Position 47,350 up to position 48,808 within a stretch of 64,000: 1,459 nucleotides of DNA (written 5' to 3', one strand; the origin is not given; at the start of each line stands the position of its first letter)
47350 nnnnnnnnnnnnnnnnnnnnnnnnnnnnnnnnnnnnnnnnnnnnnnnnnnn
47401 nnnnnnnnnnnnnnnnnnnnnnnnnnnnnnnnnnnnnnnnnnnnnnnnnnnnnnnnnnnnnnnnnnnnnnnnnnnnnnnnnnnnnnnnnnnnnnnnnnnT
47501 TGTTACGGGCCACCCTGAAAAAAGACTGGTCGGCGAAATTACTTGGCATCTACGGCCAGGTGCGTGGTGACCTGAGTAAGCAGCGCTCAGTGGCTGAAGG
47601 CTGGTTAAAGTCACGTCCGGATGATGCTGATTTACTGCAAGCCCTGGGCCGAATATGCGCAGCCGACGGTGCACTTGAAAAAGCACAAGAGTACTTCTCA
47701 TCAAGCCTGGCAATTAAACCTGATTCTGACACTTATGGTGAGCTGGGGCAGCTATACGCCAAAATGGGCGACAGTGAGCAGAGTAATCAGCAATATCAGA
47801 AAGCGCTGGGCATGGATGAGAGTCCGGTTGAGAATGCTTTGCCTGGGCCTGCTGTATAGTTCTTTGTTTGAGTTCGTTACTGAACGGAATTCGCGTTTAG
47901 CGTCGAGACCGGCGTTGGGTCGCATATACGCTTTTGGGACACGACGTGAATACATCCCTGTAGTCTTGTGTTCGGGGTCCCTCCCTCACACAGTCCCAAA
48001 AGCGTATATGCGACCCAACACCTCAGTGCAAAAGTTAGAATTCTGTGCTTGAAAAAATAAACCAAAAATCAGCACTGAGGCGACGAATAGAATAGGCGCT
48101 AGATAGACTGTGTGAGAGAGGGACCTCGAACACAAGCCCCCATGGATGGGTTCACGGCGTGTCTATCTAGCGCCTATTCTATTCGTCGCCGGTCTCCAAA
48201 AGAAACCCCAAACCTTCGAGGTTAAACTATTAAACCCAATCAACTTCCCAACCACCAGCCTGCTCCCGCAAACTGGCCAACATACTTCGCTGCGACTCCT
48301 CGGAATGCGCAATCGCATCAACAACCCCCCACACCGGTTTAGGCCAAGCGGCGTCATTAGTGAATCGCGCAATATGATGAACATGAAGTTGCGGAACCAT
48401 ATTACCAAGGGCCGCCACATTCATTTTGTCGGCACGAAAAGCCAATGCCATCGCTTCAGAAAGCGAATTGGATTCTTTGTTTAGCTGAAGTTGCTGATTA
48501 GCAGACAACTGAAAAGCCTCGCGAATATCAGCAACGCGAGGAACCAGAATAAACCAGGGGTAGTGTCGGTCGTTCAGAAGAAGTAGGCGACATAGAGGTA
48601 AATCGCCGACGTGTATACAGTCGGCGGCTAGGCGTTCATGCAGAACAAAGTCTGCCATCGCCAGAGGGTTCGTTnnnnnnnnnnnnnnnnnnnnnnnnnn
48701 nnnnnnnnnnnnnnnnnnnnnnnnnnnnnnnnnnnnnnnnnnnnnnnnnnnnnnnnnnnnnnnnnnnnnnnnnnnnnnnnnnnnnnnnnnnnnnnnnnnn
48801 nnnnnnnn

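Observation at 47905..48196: Cloverleaf of perfect palindromes: one conserved 52-58 bp module at the apex of two unrelated 27-30 bp stems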

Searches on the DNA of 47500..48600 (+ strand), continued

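Call 66: search_with_rna_model(model_id=R1, sources=[L047, L049, L050, L051, L052, L053, L054, L055, L056, L060, L062, L063, L064, L065, L069, L070, L071, L073, L075, L076, L077, L078, L079, L080, L081, L082, L083, L084, L086, L087, L089, L090, L094, L096, L097, L098, L099, L100, L101, L102, L103, L104, L105, L106, L107, L109, L110, L114, L116, L117, L119, L120, L121, L122, L124, L126], max_evalue=1e-14, make_alignment=true)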
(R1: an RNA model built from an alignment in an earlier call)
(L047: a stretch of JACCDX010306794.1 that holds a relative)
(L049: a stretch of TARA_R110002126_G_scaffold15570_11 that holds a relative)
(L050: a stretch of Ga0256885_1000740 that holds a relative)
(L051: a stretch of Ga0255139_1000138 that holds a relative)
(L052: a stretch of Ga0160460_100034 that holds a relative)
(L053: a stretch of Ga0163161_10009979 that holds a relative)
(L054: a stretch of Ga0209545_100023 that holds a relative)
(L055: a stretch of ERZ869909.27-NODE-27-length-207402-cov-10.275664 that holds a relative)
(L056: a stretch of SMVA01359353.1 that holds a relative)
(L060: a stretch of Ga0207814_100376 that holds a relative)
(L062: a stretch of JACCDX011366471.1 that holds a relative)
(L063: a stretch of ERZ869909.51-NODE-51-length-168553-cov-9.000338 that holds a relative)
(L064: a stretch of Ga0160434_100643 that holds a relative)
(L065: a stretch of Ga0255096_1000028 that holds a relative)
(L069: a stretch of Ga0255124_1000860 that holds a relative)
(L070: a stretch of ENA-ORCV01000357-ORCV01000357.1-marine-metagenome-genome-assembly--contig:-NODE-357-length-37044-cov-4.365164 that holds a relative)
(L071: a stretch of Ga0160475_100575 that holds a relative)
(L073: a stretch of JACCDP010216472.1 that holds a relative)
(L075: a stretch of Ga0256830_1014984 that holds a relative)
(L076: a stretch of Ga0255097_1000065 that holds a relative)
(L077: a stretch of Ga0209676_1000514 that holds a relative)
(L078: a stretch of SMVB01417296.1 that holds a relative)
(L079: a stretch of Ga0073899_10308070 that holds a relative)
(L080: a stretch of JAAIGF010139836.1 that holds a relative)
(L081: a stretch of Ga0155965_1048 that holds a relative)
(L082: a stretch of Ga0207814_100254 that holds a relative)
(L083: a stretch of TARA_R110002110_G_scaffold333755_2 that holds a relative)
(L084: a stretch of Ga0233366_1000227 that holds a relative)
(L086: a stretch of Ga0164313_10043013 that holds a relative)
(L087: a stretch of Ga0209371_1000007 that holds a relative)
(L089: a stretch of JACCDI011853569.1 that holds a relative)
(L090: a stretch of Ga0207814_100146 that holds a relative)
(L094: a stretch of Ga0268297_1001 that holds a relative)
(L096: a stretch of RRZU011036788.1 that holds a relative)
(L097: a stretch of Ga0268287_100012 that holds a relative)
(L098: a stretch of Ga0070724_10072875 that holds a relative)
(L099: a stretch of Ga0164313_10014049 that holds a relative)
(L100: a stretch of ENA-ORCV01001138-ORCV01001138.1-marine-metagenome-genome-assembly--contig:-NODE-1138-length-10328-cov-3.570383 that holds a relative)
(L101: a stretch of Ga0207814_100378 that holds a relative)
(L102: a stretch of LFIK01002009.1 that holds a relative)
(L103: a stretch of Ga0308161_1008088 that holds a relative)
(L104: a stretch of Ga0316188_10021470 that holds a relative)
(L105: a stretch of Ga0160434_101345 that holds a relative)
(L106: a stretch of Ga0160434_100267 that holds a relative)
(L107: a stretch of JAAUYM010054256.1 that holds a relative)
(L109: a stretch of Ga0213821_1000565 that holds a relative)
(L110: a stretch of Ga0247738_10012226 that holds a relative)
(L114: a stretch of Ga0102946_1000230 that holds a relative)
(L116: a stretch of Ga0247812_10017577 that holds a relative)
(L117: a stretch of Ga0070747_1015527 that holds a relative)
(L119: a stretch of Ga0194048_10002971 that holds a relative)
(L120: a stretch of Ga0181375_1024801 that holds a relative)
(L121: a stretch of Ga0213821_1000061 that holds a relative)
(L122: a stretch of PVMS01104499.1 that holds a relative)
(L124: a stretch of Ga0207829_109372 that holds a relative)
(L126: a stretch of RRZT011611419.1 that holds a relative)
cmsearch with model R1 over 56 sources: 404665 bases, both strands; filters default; matches with E-value up to 1e-14: 75.
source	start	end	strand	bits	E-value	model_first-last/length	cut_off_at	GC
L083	421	552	+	110.8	1.5e-28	1-130/130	no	0.6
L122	11509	11638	+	105.6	4.8e-27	1-130/130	no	0.56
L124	865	996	+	103.9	1.4e-26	1-130/130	no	0.62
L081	5571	5700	-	101.8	5.8e-26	1-130/130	no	0.61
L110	1632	1755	-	100.3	1.6e-25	1-130/130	no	0.7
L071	10165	10295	+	98.9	3.8e-25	1-130/130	no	0.69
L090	2141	2272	-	98.9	4e-25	1-130/130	no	0.56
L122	11259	11390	-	98.7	4.4e-25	1-130/130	no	0.58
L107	533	662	-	96.8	1.5e-24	1-130/130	no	0.58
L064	6053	6180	+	95.2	4.4e-24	1-130/130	no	0.64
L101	3255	3386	-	95.2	4.5e-24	1-130/130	no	0.62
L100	10186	10315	+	93.2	1.6e-23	1-130/130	no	0.62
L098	1002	1131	-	93.1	1.8e-23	1-130/130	no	0.54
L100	7913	8042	+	92.7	2.3e-23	1-130/130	no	0.65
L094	12312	12439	+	92.6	2.4e-23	1-130/130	no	0.64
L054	2174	2297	-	92.5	2.6e-23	1-130/130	no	0.69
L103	7312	7433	+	92.2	3.3e-23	1-130/130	no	0.68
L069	2892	3022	+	89.8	1.5e-22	1-130/130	no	0.63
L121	6771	6899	+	89.8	1.5e-22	1-130/130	no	0.67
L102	4683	4813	-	89.4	2e-22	1-130/130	no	0.65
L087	518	645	+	89.1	2.5e-22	1-130/130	no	0.66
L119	283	413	-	89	2.7e-22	1-130/130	no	0.67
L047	3254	3385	+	88.8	2.9e-22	1-130/130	no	0.69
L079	1001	1130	+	88.4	4e-22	1-130/130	no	0.65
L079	707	837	-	88.2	4.3e-22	1-130/130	no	0.71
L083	162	306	-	87.7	6.1e-22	1-130/130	no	0.64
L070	6257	6386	+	87.4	7.6e-22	1-130/130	no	0.53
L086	3030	3159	-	86.8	1.1e-21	1-130/130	no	0.57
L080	407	536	-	86.8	1.1e-21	1-130/130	no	0.68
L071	9721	9827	-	86.5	1.4e-21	14-119/130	no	0.72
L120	280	410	+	86.5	1.4e-21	1-130/130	no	0.66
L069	7141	7272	+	85.5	2.7e-21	1-130/130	no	0.66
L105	1284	1411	-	84.6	4.7e-21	1-130/130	no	0.66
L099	5875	6004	+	84.5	5.2e-21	1-130/130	no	0.67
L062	1899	2028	+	84.5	5.2e-21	1-130/130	no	0.61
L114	933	1064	-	84.4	5.3e-21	1-130/130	no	0.61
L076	5034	5162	-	84.1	6.5e-21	1-130/130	no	0.71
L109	5102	5231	-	83.9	7.5e-21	1-130/130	no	0.68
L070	8047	8175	+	83.9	7.8e-21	1-130/130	no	0.56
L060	7581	7712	-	83.7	8.6e-21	1-130/130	no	0.64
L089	10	141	+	82.5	1.9e-20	1-130/130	no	0.64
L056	166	293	+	82.3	2.2e-20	1-130/130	no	0.56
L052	1675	1799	-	81.6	3.4e-20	1-130/130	no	0.7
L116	837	963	+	81.6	3.5e-20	1-130/130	no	0.67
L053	1784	1909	-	81.5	3.6e-20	1-130/130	no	0.73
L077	2708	2836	+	81.2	4.4e-20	1-130/130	no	0.68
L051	8362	8490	+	79.3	1.5e-19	1-130/130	no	0.72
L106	175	304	+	79.1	1.7e-19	1-130/130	no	0.62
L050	8545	8671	+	77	6.9e-19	1-130/130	no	0.69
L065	1941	2073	-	76.8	8.1e-19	1-130/130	no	0.75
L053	2008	2132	+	76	1.4e-18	1-130/130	no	0.68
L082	1833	1964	-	75.8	1.5e-18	1-130/130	no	0.61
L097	2249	2378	+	75.4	2e-18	1-130/130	no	0.72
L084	11542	11663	+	74.7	3.2e-18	1-130/130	no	0.69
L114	1100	1228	+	73.8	5.8e-18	1-130/130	no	0.59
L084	11298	11417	-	73.2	8.7e-18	1-130/130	no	0.72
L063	5700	5826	+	72.4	1.5e-17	1-130/130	no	0.62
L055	3931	4059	+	71.8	2.2e-17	1-130/130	no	0.61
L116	592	717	-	71.7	2.3e-17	1-130/130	no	0.67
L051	8058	8188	-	71.6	2.4e-17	1-130/130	no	0.67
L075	3407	3536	+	71.2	3.2e-17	1-130/130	no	0.58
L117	1704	1834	-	70.7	4.4e-17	1-130/130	no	0.66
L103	7067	7191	-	69.6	9.4e-17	1-130/130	no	0.66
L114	7328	7456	-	69.1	1.3e-16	1-130/130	no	0.6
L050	7583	7704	-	68.7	1.7e-16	1-130/130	no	0.72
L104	1179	1308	-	66.8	6e-16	1-130/130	no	0.62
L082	9308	9379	-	66.6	6.4e-16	31-102/130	no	0.64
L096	232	358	+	66.6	6.7e-16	1-130/130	no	0.6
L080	759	884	+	66.6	6.8e-16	1-130/130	no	0.67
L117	1912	2042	+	65.9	1.1e-15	1-130/130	no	0.53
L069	5489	5603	-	65.4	1.5e-15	11-123/130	no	0.71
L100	3200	3331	+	65.1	1.7e-15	1-130/130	no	0.64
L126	1990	2116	+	62.8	8e-15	1-130/130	no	0.63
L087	187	308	-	62.5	9.7e-15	1-130/130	no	0.68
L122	472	628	+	62.5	9.7e-15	1-130/130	no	0.61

Alignment A3: 75 matches aligned to the model, 200 columns, each read 5' to 3' on its own strand. Consensus structure (alignment columns), stored with it:
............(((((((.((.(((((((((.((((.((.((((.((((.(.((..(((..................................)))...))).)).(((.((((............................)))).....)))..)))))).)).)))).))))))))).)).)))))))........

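Call 85: search_with_rna_model(model_id=R1, sources=[L167, L168], max_evalue=1, show_alignments=2)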
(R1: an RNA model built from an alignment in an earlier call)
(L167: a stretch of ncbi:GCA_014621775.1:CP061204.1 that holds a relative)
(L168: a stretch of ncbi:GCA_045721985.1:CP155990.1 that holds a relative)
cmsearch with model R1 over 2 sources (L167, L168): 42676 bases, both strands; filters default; matches with E-value up to 1: 3.
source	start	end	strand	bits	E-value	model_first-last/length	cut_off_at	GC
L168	3349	3477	-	72.6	1.4e-18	1-130/130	no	0.67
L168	3608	3738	+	60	5.3e-15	1-130/130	no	0.67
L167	11418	11551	-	49.9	4e-12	1-130/130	no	0.69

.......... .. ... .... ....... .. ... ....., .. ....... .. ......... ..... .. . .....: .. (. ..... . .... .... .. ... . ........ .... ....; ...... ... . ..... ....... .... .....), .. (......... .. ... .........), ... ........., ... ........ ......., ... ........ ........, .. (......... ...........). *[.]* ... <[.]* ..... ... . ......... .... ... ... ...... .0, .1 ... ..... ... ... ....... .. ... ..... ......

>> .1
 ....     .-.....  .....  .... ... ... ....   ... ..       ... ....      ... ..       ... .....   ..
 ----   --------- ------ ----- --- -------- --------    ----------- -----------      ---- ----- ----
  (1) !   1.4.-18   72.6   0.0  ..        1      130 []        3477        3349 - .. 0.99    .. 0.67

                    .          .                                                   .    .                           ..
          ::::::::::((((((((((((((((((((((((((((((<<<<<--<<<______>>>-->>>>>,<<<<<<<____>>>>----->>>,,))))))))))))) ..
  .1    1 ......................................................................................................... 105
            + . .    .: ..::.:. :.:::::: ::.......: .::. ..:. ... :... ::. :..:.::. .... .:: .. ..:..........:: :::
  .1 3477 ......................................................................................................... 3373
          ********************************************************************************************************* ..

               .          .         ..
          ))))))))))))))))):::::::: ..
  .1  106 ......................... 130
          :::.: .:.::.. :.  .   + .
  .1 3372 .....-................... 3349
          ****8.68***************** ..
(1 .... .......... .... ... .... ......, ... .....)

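Call 96: search_rna_families(source=window, start=48060, end=48205, threshold=evalue, max_evalue=10, show_alignments=2)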
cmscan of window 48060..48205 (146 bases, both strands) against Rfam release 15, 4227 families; matches with E-value up to 10: 7.
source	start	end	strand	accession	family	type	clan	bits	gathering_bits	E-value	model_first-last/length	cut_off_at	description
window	48080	48189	+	RF03777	MIR533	Gene; miRNA;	-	34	80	4.9e-06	1-125/125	no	MIR533 microRNA precursor family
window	48080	48189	-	RF03777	MIR533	Gene; miRNA;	-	33.8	80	5.6e-06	1-125/125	no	MIR533 microRNA precursor family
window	48080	48189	+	RF04148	MIR844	Gene; miRNA;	-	27.1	70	0.00042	1-114/114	no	MIR844 microRNA precursor family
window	48084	48185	-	RF00988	mir-657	Gene; miRNA;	-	18.9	69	0.17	1-86/86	no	mir-657 microRNA precursor family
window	48084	48186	+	RF03750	mir-2489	Gene; miRNA;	-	16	100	0.64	1-95/95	no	mir-2489 microRNA precursor family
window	48077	48133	+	RF01686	Acido-1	Gene; sRNA;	-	11.4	50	4.4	1-64/64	no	Acido-1 RNA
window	48079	48190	+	RF00228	IRES_HepA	Cis-reg; IRES;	-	9.6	55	0.49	428-521/572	no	Hepatitis A virus internal ribosome entry site (IRES)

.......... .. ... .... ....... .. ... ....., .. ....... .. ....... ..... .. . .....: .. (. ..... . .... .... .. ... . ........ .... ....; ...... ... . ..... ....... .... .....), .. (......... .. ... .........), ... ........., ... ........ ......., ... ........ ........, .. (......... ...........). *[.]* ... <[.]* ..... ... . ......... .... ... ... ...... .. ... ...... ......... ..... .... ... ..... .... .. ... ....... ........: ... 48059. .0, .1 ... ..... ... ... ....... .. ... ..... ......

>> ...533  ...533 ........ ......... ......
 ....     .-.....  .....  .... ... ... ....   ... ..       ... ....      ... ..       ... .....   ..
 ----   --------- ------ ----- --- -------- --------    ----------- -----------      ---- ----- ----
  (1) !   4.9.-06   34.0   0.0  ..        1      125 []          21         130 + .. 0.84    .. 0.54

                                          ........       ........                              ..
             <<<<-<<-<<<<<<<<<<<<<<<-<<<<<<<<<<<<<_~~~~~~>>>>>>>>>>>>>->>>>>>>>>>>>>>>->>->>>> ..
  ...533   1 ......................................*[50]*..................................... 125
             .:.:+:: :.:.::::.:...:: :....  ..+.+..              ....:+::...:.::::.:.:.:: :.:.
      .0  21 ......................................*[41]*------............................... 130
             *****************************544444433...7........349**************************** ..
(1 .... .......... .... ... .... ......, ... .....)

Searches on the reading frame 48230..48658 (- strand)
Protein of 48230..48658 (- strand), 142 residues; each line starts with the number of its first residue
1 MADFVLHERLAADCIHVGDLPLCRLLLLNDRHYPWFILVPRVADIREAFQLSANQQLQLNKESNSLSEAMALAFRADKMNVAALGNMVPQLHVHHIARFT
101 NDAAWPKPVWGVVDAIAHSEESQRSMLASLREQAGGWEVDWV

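Call 32: find_encoding_contigs(protein=window:48230-48658:-, flank=3000, max_places=6)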
Protein window:48230-48658:- (142 aa): 4 contigs read that carry it; 2 places shown.
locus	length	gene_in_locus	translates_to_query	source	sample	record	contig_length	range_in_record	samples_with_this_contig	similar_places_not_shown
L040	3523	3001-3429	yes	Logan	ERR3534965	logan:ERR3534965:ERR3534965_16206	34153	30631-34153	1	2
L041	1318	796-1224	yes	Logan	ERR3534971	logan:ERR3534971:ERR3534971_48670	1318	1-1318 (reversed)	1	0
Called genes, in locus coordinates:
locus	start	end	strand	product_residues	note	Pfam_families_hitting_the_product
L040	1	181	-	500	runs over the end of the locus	PF13434:Lys_Orn_oxgnase (faint), PF01134:GIDA (weak), PF01266:DAO (faint), PF03486:HI0933_like (faint), PF07992:Pyr_redox_2, PF13738:Pyr_redox_3 (weak), PF00070:Pyr_redox, PF02852:Pyr_redox_dim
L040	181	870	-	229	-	PF09335:VTT_dom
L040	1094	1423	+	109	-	PF00085:Thioredoxin, PF14595:Thioredoxin_9 (weak), PF00578:AhpC-TSA (weak), PF13899:Thioredoxin_7 (weak), PF13098:Thioredoxin_2 (weak), PF13905:Thioredoxin_8 (faint), PF13728:TraF (weak)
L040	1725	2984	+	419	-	PF07498:Rho_N, PF07497:Rho_RNA_bind, PF00006:ATP-synt_ab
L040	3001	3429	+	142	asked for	PF01230:HIT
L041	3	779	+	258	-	?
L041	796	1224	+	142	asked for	PF01230:HIT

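Call 34: find_homologous_proteins(query=window:48233-48658:-, max_evalue=1e-40)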
Query window:48233-48658:- (142 aa): 587 proteins with E <= 1e-40 among 7678 candidates; the best 120 are listed.
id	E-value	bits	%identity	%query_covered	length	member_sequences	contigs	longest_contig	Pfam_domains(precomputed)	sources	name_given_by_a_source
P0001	5.5e-88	310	98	100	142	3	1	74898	PF01230.30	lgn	-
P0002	2.1e-81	289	90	100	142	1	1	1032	PF01230.30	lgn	-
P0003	1.9e-79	282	90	99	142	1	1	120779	PF01230.30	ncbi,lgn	ncbi:MAG: HIT domain-containing protein [Pseudomonadota bacterium]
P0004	2.5e-77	276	86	100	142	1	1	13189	PF01230.30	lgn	-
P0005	1.5e-76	273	86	100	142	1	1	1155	PF01230.30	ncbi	-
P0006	2.0e-76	273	85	100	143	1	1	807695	PF01230.30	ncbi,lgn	-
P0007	3.0e-76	272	85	100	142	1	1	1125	PF01230.30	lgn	-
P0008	7.0e-71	255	80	100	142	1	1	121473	PF01230.30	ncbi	ncbi:MAG: HIT domain-containing protein [Pseudomonadales bacterium]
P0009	2.6e-49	185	63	91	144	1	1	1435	PF01230.30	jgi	jgi:diadenosine tetraphosphate (Ap4A) HIT family hydrolase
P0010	8.8e-49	183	66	89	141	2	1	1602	PF01230.30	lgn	-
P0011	9.5e-49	183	66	89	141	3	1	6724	PF01230.30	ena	-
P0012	5.2e-48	181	64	89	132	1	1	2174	PF01230.30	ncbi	-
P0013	2.9e-47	178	58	98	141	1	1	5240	PF01230.30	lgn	-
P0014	3.1e-47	178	65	90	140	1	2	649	PF01230.30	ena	-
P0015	3.2e-47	178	65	82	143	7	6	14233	PF01230.30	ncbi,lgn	-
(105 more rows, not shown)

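Call 35: find_encoding_contigs(protein=P0001, flank=2000, max_places=2)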
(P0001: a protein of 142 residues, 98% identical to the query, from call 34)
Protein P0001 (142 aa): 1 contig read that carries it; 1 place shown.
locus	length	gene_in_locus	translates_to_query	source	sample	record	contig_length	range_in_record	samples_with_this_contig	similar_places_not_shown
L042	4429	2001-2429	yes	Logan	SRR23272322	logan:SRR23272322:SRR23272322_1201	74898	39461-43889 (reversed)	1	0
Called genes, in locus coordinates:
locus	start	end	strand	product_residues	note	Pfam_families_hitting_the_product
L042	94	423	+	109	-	PF00085:Thioredoxin, PF14595:Thioredoxin_9 (weak), PF00578:AhpC-TSA (weak), PF13899:Thioredoxin_7 (weak), PF13098:Thioredoxin_2 (weak), PF13905:Thioredoxin_8 (faint), PF13728:TraF (weak)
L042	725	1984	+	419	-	PF07498:Rho_N, PF07497:Rho_RNA_bind, PF00006:ATP-synt_ab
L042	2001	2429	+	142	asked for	PF01230:HIT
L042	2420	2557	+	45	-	-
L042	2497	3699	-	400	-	PF07219:HemY_N, PF13424:TPR_12 (faint), PF13432:TPR_16 (faint), PF00515:TPR_1 (faint), PF07719:TPR_2 (faint), PF13428:TPR_14 (faint), PF25058:ARM_TT21 (faint), PF14559:TPR_19 (faint), +2 more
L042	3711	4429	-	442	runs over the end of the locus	PF04375:HemX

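Call 36: find_encoding_contigs(protein=P0003, flank=2000, max_places=2)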
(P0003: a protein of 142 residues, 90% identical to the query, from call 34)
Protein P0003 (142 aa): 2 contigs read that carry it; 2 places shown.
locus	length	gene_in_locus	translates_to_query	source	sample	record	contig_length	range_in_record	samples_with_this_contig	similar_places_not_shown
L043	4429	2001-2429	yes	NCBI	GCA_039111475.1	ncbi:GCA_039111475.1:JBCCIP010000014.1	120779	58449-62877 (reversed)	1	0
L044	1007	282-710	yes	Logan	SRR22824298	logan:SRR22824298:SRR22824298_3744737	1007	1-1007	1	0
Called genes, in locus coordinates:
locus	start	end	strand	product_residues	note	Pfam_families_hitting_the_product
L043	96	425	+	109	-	PF00085:Thioredoxin, PF14595:Thioredoxin_9 (weak), PF00578:AhpC-TSA (weak), PF13899:Thioredoxin_7 (weak), PF13098:Thioredoxin_2, PF13905:Thioredoxin_8 (faint), PF13728:TraF (weak)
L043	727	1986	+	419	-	PF07498:Rho_N, PF07497:Rho_RNA_bind, PF00006:ATP-synt_ab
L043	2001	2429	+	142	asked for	PF01230:HIT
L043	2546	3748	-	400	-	PF07219:HemY_N, PF13432:TPR_16 (faint), PF00515:TPR_1 (faint), PF07719:TPR_2 (faint), PF13424:TPR_12 (faint), PF13428:TPR_14 (faint), PF14559:TPR_19 (faint), PF13431:TPR_17 (faint), +1 more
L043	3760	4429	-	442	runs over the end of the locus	PF04375:HemX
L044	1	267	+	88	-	?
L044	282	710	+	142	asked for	PF01230:HIT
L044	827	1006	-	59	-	?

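Call 37: find_encoding_contigs(protein=P0004, flank=2000, max_places=2)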
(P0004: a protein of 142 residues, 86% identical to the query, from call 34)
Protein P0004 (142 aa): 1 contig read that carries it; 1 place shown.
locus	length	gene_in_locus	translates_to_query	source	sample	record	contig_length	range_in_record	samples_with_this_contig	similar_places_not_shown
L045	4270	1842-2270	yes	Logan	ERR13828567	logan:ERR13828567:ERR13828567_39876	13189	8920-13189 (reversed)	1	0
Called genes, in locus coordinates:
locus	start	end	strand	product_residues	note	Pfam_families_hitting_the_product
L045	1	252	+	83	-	?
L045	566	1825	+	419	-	PF07498:Rho_N, PF07497:Rho_RNA_bind, PF00006:ATP-synt_ab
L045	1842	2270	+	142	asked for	PF01230:HIT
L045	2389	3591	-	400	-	PF07219:HemY_N, PF13432:TPR_16 (faint), PF00515:TPR_1 (faint), PF07719:TPR_2 (faint), PF13428:TPR_14 (faint), PF14559:TPR_19 (faint), PF13181:TPR_8 (faint)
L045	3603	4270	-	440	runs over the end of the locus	PF04375:HemX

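Call 38: find_encoding_contigs(protein=P0006, flank=2000, max_places=2)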
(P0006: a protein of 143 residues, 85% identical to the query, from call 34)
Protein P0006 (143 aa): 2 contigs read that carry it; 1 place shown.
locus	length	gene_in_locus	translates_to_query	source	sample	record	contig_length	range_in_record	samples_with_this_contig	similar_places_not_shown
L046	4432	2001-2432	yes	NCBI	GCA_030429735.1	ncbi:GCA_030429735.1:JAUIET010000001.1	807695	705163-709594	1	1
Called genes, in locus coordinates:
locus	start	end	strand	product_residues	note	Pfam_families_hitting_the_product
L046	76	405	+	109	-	PF00085:Thioredoxin, PF14595:Thioredoxin_9 (weak), PF00578:AhpC-TSA (weak), PF13098:Thioredoxin_2 (weak), PF13905:Thioredoxin_8 (faint), PF13728:TraF (weak)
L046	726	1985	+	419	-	PF07498:Rho_N, PF07497:Rho_RNA_bind, PF00006:ATP-synt_ab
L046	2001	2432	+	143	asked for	PF01230:HIT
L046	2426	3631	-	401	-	PF07219:HemY_N, PF07719:TPR_2 (faint), PF13428:TPR_14 (faint), PF14559:TPR_19 (faint), PF13181:TPR_8 (faint)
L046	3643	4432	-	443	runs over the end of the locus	PF04375:HemX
